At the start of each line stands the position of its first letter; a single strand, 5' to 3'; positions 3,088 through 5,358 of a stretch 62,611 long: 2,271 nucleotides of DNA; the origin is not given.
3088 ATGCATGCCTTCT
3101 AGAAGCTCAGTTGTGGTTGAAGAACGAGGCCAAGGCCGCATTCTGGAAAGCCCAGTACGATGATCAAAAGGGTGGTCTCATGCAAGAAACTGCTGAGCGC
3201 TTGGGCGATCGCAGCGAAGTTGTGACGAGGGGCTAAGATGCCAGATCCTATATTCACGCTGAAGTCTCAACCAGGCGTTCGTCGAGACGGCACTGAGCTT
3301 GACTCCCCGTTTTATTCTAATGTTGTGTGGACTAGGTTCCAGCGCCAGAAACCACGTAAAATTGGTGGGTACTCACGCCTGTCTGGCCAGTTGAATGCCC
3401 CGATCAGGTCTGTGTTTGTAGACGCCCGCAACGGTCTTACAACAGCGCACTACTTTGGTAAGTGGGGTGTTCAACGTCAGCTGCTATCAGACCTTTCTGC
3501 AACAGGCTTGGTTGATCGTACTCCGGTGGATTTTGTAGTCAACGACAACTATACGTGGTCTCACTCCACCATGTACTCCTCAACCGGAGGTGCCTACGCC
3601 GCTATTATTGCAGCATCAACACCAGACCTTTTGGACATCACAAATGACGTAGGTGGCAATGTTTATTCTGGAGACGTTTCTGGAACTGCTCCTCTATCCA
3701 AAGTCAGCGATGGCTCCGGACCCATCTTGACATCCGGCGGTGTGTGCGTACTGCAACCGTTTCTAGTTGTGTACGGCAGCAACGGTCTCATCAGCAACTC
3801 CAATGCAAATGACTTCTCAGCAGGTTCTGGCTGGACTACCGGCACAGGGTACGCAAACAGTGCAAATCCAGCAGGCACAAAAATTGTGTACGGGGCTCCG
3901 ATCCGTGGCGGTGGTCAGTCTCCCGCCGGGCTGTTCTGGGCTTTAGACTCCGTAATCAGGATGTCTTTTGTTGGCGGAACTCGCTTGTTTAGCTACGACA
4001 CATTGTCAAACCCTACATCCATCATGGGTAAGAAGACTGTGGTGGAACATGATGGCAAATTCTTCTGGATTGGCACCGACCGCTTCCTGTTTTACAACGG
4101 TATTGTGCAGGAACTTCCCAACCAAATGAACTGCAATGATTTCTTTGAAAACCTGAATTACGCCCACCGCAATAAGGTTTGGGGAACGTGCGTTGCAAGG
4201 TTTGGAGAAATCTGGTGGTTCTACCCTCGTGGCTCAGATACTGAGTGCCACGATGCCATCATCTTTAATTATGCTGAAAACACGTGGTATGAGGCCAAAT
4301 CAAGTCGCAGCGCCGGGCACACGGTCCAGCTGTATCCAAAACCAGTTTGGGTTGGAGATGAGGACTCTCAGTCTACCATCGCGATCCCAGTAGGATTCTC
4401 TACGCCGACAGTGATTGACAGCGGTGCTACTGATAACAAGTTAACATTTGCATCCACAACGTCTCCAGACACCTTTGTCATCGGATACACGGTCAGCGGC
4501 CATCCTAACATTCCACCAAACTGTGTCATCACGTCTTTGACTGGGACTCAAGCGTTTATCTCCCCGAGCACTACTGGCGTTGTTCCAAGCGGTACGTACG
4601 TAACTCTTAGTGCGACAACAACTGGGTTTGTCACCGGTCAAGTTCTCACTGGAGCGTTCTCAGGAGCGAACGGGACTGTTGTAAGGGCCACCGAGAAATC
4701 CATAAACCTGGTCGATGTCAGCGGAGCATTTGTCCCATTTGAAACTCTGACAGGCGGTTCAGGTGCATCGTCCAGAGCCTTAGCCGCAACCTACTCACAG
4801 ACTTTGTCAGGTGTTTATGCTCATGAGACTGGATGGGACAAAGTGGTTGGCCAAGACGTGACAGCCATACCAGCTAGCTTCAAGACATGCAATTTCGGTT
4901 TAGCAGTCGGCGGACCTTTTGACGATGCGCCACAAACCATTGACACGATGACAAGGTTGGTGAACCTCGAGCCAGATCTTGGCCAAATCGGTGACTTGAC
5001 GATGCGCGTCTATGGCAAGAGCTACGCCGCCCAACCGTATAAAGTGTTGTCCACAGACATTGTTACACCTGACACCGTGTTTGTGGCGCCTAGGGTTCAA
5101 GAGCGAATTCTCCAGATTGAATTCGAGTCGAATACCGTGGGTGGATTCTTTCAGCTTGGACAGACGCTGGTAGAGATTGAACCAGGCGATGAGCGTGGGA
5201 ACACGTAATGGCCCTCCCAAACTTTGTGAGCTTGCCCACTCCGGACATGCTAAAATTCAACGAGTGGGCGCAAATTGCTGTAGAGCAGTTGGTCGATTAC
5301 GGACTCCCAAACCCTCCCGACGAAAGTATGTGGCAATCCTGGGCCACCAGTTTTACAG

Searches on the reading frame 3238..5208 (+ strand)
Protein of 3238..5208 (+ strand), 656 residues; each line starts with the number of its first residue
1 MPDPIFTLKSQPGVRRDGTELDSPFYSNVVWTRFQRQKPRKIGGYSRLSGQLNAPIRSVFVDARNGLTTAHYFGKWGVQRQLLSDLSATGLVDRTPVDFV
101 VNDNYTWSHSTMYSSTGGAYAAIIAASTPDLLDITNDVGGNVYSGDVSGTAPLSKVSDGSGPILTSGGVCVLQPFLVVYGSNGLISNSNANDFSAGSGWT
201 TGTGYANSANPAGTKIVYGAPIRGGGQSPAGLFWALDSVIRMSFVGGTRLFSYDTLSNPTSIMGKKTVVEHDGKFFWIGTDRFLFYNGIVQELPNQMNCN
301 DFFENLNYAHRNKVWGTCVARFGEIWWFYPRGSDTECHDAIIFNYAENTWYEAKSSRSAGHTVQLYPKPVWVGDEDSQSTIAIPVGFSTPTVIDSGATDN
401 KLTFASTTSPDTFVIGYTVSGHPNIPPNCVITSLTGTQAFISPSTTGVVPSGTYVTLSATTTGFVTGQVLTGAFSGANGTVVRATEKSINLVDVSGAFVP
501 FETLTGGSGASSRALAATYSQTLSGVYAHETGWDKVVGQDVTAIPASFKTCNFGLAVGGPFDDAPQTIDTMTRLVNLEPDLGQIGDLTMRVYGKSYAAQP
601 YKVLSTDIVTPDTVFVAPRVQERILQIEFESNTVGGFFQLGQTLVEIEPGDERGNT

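Call 103: search_solved_structures(query=window:3238-5208:+, max_evalue=0.001)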
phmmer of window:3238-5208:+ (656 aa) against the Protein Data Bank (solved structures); distinct sequences matched with E-value up to 0.001: 3.
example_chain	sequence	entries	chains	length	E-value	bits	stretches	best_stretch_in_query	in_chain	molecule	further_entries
9nwi_Y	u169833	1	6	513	1.4e-10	43.7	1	221-351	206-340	Capsid and scaffold protein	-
8zkk_O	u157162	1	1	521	8.3e-09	37.9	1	204-351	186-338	nozzle gp16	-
8zkm_E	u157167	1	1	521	8.7e-09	37.8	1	204-351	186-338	nozzle of release VP1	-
